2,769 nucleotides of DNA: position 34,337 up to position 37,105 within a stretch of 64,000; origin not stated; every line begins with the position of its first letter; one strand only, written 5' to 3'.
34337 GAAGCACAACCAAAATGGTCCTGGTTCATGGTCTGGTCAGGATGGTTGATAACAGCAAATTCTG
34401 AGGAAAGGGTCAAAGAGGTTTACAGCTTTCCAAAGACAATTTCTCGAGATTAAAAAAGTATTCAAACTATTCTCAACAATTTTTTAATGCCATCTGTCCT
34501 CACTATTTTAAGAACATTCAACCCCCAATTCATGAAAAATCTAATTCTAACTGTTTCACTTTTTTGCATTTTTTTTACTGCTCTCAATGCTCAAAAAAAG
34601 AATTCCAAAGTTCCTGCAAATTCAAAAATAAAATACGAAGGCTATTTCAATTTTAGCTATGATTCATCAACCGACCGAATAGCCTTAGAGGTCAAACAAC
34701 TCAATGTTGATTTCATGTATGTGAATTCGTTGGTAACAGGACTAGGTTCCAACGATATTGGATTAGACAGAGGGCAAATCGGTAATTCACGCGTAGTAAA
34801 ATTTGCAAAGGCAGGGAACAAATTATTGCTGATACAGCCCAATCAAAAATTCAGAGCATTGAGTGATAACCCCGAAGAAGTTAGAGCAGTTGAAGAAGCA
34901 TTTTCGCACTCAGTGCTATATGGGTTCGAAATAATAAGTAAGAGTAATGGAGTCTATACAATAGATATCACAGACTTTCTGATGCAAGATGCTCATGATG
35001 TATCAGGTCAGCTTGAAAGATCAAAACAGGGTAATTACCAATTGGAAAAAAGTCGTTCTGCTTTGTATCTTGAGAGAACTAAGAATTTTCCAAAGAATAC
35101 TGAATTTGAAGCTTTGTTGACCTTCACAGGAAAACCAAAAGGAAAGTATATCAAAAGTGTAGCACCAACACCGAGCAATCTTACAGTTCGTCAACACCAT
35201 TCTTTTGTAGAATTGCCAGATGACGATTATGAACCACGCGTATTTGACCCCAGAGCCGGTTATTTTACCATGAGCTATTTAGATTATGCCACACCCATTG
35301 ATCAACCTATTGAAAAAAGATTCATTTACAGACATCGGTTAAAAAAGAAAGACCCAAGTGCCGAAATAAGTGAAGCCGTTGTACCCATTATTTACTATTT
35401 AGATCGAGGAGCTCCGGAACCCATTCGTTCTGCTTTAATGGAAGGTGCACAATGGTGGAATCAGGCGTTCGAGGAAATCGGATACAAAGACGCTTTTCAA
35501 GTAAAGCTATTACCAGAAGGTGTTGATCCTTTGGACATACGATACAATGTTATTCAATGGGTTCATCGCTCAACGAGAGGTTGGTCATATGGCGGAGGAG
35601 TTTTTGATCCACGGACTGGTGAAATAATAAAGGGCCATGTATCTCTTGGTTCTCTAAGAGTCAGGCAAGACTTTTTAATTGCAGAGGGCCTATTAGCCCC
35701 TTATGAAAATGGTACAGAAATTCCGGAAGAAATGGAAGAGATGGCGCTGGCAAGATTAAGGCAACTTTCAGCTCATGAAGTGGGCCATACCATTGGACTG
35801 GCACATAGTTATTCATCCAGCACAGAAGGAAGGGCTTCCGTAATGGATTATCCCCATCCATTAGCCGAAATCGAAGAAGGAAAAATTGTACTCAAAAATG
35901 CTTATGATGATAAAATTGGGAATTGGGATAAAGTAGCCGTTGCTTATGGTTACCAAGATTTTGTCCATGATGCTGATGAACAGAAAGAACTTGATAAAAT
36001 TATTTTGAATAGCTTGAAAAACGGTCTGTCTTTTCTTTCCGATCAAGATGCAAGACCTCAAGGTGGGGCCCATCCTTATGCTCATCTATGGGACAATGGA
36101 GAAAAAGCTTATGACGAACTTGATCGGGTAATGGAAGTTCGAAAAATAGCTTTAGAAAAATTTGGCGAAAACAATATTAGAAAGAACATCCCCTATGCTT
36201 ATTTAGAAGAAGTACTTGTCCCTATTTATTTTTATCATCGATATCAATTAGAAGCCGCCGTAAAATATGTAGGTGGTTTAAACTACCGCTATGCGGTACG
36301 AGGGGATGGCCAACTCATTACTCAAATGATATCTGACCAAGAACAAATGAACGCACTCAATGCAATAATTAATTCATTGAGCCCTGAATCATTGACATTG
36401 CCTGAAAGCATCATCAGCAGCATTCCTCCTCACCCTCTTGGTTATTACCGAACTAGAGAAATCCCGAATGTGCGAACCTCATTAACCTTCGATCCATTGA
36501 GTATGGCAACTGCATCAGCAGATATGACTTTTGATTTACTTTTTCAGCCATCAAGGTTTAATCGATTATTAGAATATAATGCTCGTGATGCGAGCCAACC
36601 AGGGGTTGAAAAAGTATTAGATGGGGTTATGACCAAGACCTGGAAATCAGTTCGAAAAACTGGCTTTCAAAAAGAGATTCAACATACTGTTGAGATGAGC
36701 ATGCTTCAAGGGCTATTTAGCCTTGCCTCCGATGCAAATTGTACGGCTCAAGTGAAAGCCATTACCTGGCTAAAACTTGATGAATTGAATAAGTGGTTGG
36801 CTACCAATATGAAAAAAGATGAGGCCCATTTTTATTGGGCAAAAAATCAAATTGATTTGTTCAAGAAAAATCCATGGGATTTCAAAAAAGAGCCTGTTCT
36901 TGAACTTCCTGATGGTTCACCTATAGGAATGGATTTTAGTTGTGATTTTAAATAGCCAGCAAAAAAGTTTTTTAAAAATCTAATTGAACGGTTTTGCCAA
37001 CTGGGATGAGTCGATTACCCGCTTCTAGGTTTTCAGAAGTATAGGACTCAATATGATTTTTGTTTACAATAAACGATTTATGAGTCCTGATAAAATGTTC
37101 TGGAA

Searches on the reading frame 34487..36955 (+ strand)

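Call 63: search_protein_families(library=pfam, proteins=[window:34487-36955:+], max_evalue=0.00001)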
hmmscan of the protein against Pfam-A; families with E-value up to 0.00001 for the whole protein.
window:34487-36955:+ (822 aa): 2 families
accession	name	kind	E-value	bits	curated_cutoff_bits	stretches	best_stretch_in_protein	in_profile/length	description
PF16313.11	DUF4953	-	6.7e-66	223.1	24.2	1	414-723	3-314/316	Met-zincin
PF17148.9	DUF5117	-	4.5e-47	160.7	27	1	96-288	1-189/189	Domain of unknown function (DUF5117)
